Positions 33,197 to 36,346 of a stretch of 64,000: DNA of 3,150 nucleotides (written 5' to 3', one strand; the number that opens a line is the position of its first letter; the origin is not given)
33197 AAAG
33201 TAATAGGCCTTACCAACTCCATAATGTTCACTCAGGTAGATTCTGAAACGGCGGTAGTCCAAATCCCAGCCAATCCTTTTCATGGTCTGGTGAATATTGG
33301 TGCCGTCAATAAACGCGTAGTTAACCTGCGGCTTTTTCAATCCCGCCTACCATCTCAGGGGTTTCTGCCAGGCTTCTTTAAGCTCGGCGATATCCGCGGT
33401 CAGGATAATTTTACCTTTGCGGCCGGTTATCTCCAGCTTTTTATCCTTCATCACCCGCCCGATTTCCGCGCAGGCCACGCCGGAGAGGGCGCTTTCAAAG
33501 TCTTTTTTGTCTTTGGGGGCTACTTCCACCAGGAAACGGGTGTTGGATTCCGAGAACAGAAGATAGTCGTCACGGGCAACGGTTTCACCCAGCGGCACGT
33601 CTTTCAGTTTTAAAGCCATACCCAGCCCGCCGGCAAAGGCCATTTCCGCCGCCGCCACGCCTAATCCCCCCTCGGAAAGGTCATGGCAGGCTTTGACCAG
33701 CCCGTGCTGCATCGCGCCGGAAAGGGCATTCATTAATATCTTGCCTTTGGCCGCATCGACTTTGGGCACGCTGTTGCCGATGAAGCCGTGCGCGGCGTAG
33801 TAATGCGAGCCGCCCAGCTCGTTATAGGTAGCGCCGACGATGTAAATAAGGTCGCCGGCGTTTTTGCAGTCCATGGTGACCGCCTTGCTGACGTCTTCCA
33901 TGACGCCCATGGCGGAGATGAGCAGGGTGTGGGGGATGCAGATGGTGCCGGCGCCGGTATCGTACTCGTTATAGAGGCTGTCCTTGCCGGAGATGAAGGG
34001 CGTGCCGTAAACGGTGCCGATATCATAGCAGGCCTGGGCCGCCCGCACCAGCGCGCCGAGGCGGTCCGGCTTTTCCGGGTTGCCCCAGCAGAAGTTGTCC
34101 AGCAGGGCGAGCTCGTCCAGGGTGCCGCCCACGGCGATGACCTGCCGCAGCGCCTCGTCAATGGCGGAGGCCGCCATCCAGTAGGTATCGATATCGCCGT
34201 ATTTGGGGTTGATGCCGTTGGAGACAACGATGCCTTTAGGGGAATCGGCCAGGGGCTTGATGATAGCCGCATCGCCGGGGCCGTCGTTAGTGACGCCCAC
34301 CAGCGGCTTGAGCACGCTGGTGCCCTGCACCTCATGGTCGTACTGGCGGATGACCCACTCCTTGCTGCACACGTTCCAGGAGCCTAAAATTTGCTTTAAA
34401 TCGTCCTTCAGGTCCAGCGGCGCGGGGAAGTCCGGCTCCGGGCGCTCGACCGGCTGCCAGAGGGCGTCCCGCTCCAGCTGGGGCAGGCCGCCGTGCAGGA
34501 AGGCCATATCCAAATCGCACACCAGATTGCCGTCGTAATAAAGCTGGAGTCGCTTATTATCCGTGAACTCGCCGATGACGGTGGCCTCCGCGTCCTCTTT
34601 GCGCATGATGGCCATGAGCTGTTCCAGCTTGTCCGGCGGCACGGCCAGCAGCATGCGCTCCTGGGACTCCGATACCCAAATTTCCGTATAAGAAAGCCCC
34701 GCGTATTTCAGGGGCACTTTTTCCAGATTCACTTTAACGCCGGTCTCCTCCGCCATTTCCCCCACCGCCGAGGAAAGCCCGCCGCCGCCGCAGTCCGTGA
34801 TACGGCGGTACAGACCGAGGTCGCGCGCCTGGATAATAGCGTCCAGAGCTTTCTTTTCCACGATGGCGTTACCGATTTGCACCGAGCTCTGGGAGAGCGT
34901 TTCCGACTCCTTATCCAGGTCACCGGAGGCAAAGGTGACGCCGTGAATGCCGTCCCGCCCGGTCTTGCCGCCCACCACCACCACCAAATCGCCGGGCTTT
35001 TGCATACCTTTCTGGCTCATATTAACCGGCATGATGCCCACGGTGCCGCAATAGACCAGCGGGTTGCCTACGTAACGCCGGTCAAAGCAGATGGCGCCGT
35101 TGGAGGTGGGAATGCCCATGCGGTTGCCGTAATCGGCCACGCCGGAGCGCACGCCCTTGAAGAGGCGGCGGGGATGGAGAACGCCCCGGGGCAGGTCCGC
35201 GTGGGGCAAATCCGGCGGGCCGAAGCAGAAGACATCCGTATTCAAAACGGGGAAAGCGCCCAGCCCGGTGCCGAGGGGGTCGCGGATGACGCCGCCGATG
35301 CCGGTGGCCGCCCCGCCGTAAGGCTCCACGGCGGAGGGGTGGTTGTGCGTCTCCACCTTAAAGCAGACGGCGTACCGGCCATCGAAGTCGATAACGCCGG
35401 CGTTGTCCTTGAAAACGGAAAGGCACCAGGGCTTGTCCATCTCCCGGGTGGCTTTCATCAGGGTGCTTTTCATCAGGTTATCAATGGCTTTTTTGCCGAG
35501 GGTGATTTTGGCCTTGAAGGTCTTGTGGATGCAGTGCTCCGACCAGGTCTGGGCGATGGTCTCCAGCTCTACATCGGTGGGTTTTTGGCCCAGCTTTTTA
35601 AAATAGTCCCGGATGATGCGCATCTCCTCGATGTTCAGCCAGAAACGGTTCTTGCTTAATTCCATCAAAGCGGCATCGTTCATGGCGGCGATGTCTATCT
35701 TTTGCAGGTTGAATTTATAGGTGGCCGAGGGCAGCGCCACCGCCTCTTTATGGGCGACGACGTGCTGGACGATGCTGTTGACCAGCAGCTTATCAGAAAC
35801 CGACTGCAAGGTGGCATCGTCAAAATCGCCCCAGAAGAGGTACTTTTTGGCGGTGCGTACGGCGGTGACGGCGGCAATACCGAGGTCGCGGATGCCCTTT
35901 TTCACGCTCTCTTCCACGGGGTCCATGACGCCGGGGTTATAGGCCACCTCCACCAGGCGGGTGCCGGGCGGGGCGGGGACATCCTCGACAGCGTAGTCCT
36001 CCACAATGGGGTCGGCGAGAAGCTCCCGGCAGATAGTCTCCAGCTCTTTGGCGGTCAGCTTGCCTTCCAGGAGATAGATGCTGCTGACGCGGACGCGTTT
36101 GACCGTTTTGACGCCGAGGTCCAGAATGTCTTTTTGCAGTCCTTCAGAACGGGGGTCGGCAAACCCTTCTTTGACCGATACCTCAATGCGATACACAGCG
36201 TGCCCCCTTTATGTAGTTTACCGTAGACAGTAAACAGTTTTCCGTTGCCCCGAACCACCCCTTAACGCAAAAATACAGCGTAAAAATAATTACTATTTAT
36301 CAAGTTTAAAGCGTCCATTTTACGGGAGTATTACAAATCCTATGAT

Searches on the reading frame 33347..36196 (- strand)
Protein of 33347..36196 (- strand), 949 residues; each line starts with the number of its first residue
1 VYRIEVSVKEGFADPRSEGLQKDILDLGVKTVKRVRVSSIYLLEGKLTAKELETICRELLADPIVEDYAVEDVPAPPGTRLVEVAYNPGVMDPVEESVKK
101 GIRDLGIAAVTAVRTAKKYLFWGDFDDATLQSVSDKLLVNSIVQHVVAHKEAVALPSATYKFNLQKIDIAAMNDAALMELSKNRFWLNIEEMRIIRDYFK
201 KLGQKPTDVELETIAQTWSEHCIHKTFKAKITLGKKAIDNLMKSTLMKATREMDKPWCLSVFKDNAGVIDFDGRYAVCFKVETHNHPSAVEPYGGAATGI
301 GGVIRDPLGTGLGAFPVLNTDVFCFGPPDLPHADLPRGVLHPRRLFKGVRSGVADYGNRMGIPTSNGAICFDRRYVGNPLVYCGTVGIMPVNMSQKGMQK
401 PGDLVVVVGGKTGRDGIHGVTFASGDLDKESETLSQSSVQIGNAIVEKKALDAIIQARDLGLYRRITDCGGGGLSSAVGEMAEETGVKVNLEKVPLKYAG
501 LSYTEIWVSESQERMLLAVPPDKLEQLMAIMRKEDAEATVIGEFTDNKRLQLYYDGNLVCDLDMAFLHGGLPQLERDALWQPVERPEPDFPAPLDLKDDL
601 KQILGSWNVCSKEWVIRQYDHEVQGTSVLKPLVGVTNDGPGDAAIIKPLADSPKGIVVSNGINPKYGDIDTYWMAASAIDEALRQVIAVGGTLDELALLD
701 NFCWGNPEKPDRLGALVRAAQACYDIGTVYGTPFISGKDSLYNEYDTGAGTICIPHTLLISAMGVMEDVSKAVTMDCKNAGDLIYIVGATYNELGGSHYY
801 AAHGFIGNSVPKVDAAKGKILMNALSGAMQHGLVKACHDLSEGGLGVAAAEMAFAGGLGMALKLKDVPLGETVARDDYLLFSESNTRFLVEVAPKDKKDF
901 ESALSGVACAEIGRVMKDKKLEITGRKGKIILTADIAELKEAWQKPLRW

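Call 27: search_protein_families(library=pfam, proteins=[window:33347-36196:-], max_evalue=0.001)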
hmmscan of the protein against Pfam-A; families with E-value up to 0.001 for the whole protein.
window:33347-36196:- (949 aa): 4 families
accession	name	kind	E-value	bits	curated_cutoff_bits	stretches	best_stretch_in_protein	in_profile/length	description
PF02769.27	AIRS_C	-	1.5e-59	201.1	23.1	2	400-554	1-155/156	AIR synthase related protein, C-terminal domain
PF00586.29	AIRS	-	6.2e-25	88.2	24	2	264-389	2-112/112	AIR synthase related protein, N-terminal domain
PF02700.19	PurS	-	1.4e-19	70.5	22.2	2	3-71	3-76/77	Phosphoribosylformylglycinamidine (FGAM) synthase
PF18072.6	FGAR-AT_linker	-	3.6e-16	59.8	26.6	1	184-225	9-50/50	Formylglycinamide ribonucleotide amidotransferase linker domain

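Call 62: find_related_loci(query=window:33347-36196:-, collection=genome_contigs, flank=1000)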
Query window:33347-36196:- (949 aa) in genome_contigs; peptide patterns used: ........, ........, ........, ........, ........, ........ (x = any residue, [..] = any of these).
600 stretches matched a pattern (row limit reached: there are more); 580 encode a relative of the query (tblastn E <= 1e-3); the best 80 are kept; 80 distinct loci.
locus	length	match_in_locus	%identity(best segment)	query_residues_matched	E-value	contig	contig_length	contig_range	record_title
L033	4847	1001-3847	85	1-949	0e+0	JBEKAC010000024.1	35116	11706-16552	MAG: Dehalococcoidales bacterium isolate SPRUCE 103 SPRUCE_103_24, whole genome shotgun sequence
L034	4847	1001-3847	84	1-949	0e+0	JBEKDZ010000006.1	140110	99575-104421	MAG: Dehalococcoidales bacterium isolate SPRUCE 195 SPRUCE_195_6, whole genome shotgun sequence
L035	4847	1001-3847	83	1-949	0e+0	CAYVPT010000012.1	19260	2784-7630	MAG TPA_asm: uncultured Dehalococcoidaceae bacterium isolate binchicken_co34_11 genome assembly, contig: NODE_4529_lengt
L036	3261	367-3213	82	1-949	0e+0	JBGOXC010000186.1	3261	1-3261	MAG: Dehalococcoidia bacterium isolate OBJ_0618_130150_76 k141_1695343_length_3261_cov_10.0000, whole genome shotgun seq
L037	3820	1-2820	83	4-949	0e+0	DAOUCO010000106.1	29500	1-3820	MAG TPA_asm: Dehalococcoidales bacterium isolate H81_827 642534, whole genome shotgun sequence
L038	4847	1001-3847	82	1-949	0e+0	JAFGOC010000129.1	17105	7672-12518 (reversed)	MAG: Dehalococcoidales bacterium isolate Zod_Metabat.597 k87_10724358, whole genome shotgun sequence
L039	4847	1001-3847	82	1-949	0e+0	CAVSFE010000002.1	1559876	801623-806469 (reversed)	MAG: uncultured Chloroflexia bacterium isolate MFD04408.bin.1.182 genome assembly, contig: contig_25101, whole genome sh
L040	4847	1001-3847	81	1-949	0e+0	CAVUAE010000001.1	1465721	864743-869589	MAG: uncultured Chloroflexia bacterium isolate MFD04408.bin.1.100 genome assembly, contig: contig_23294, whole genome sh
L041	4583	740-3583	82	1-949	0e+0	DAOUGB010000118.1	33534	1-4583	MAG TPA_asm: Dehalococcoidales bacterium isolate R24_90 k131_1071710, whole genome shotgun sequence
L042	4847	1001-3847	83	1-949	0e+0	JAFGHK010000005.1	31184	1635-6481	MAG: Dehalococcoidales bacterium isolate Zod_Metabat.1454 k87_435359, whole genome shotgun sequence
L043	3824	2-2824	82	4-949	0e+0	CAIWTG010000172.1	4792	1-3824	MAG: uncultured Chloroflexi bacterium isolate F14_bin-0218 genome assembly, contig: bin-0218:172/273, whole genome shotg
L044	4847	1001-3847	82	1-949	0e+0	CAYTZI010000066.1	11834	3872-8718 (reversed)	MAG TPA_asm: uncultured Dehalococcoidaceae bacterium isolate binchicken_co89_628 genome assembly, contig: NODE_10709_len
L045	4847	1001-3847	81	1-949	0e+0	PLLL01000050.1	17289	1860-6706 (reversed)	MAG: Dehalococcoidia bacterium isolate fen_1078 73.20120800_E3X.37_contig_9245, whole genome shotgun sequence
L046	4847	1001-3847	82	1-949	0e+0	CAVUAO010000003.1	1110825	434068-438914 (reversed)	MAG: uncultured Chloroflexia bacterium isolate MFD04408.bin.1.159 genome assembly, contig: contig_28241, whole genome sh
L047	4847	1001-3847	83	1-949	0e+0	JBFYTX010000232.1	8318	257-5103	MAG: Dehalococcoidales bacterium isolate PPR_0279 k121_140025, whole genome shotgun sequence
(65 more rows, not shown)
